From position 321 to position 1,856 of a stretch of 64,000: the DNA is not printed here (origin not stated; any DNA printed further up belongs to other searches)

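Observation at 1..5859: Group-4 membrane [NiFe] hydrogenase fused in one operon with a sulfhydrogenase/AsrAB-like NAD(P)H module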

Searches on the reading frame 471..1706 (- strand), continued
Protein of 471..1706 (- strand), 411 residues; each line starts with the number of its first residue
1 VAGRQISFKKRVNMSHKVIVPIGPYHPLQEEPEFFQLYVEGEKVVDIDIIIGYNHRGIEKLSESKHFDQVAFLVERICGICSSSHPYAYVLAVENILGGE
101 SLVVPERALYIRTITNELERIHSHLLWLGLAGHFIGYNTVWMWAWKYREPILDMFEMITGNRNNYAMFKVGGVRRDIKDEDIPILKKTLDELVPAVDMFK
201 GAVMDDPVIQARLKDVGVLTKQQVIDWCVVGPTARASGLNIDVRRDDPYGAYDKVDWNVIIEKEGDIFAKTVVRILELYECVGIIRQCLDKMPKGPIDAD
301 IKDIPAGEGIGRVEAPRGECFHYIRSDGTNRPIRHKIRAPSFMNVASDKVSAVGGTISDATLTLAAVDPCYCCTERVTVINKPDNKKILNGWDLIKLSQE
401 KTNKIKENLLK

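Call 73: search_solved_structures(query=window:471-1667:-, max_evalue=1e-70, show_alignments=2)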
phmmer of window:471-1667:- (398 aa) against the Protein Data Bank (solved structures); distinct sequences matched with E-value up to 1e-70: 2.
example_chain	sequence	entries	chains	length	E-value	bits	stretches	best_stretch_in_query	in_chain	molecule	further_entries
6cfw_L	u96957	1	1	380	6.1e-87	295.1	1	5-363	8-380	Membrane-bound hydrogenase subunit alpha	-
7z0s_E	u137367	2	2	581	5.2e-77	262.4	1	6-390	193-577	Formate hydrogenlyase subunit 5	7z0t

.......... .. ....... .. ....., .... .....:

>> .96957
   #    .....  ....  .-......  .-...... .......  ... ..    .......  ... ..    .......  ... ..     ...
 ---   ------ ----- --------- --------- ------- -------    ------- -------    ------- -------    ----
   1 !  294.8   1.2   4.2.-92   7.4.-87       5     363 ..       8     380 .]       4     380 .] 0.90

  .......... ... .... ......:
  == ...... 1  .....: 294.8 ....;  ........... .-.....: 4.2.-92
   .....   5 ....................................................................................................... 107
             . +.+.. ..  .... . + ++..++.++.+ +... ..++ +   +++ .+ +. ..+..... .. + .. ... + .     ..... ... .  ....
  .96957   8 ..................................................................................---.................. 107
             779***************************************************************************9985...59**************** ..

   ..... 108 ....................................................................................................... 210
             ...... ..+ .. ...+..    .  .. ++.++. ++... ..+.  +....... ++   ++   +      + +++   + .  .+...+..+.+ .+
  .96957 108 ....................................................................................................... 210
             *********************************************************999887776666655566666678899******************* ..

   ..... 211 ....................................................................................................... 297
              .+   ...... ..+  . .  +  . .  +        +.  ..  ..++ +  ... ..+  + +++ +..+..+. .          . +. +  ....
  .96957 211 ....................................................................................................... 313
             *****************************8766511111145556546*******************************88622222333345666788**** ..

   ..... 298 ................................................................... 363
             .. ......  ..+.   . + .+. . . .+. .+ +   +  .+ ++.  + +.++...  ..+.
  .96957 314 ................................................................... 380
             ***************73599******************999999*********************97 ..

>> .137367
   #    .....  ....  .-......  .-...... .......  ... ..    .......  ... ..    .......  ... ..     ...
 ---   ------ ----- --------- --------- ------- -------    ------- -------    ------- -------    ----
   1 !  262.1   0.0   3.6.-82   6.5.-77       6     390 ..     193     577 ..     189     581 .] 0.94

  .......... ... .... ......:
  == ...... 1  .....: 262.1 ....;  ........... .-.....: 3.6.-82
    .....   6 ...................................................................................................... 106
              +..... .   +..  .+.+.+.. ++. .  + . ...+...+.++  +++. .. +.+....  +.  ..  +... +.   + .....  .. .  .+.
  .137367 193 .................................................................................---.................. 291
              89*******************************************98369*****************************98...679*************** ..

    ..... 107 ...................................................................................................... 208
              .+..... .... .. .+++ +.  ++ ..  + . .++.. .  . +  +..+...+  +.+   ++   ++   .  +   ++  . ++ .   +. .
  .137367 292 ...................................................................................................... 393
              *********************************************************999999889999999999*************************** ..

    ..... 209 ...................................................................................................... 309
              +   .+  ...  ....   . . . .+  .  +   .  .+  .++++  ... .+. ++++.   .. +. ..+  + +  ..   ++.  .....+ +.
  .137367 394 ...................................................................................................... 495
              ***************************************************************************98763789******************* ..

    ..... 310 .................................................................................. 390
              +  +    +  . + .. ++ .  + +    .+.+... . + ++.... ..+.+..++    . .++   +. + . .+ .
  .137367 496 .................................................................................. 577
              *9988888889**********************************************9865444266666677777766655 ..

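Call 75: find_encoding_contigs(protein=P0170, flank=10000, max_places=1)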
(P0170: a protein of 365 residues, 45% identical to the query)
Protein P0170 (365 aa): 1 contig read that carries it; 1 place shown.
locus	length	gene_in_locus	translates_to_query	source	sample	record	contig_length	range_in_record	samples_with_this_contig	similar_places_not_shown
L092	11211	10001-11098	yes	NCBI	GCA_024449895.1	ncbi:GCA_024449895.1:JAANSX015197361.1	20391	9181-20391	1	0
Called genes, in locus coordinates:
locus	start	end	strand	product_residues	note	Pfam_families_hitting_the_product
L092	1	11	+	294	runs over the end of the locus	PF12849:PBP_like_2, PF13531:SBP_bac_11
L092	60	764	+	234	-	PF00528:BPD_transp_1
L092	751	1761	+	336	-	PF02463:SMC_N (faint), PF00005:ABC_tran, PF13304:AAA_21 (weak), PF03459:TOBE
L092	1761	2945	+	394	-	PF03453:MoeA_N, PF00994:MoCF_biosynth, PF03454:MoeA_C (weak)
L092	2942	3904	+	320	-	PF04055:Radical_SAM, PF13353:Fer4_12 (weak), PF06463:Mob_synth_C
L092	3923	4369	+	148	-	PF01967:MoaC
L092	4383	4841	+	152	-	PF03473:MOSC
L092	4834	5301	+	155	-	PF00994:MoCF_biosynth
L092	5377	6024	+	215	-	PF06971:Put_DNA-bind_N, PF02629:CoA_binding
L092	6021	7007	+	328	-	PF13187:Fer4_9 (faint), PF13534:Fer4_17 (faint), PF13237:Fer4_10 (faint), PF17179:Fer4_22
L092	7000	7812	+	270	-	PF00970:FAD_binding_6 (weak), PF10418:DHODB_Fe-S_bind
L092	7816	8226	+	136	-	PF00037:Fer4 (faint), PF13187:Fer4_9 (faint), PF12800:Fer4_4 (faint), PF12838:Fer4_7 (weak)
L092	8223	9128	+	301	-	PF00146:NADHdh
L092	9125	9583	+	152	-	PF01058:Oxidored_q6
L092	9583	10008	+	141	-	PF00329:Complex1_30kDa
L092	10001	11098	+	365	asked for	PF00374:NiFeSe_Hases, PF00346:Complex1_49kDa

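Call 76: find_encoding_contigs(protein=P0137, flank=10000, max_places=1)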
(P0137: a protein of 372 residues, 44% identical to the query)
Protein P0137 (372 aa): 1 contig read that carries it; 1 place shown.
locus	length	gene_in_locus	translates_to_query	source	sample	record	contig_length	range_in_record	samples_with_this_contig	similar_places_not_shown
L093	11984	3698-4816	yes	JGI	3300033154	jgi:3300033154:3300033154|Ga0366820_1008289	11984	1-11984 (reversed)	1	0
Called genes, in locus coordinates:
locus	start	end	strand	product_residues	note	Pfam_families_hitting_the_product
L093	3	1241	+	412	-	?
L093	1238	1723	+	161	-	PF12797:Fer4_2 (faint), PF12837:Fer4_6 (faint), PF13237:Fer4_10 (weak), PF13247:Fer4_11, PF12838:Fer4_7 (weak), PF13187:Fer4_9 (weak), PF00037:Fer4 (weak), PF13237:Fer4_10 (weak), +3 more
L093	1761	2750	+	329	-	PF00146:NADHdh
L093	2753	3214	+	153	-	PF01058:Oxidored_q6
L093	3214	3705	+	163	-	PF00329:Complex1_30kDa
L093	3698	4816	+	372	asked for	PF00346:Complex1_49kDa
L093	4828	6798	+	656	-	PF00361:Proton_antipo_M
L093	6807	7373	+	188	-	PF13244:MbhD (weak)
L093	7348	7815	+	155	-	PF04039:MnhB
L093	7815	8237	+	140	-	PF00420:Oxidored_q2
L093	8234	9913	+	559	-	PF00361:Proton_antipo_M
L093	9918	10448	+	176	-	PF01899:MNHE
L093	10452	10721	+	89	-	PF04066:MrpF_PhaF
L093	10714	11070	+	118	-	PF03334:PhaG_MnhG_YufB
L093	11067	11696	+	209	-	PF13534:Fer4_17 (faint), PF13187:Fer4_9, PF13237:Fer4_10, PF14697:Fer4_21, PF00037:Fer4 (weak), PF12838:Fer4_7, PF13183:Fer4_8 (weak), PF00037:Fer4 (weak), +6 more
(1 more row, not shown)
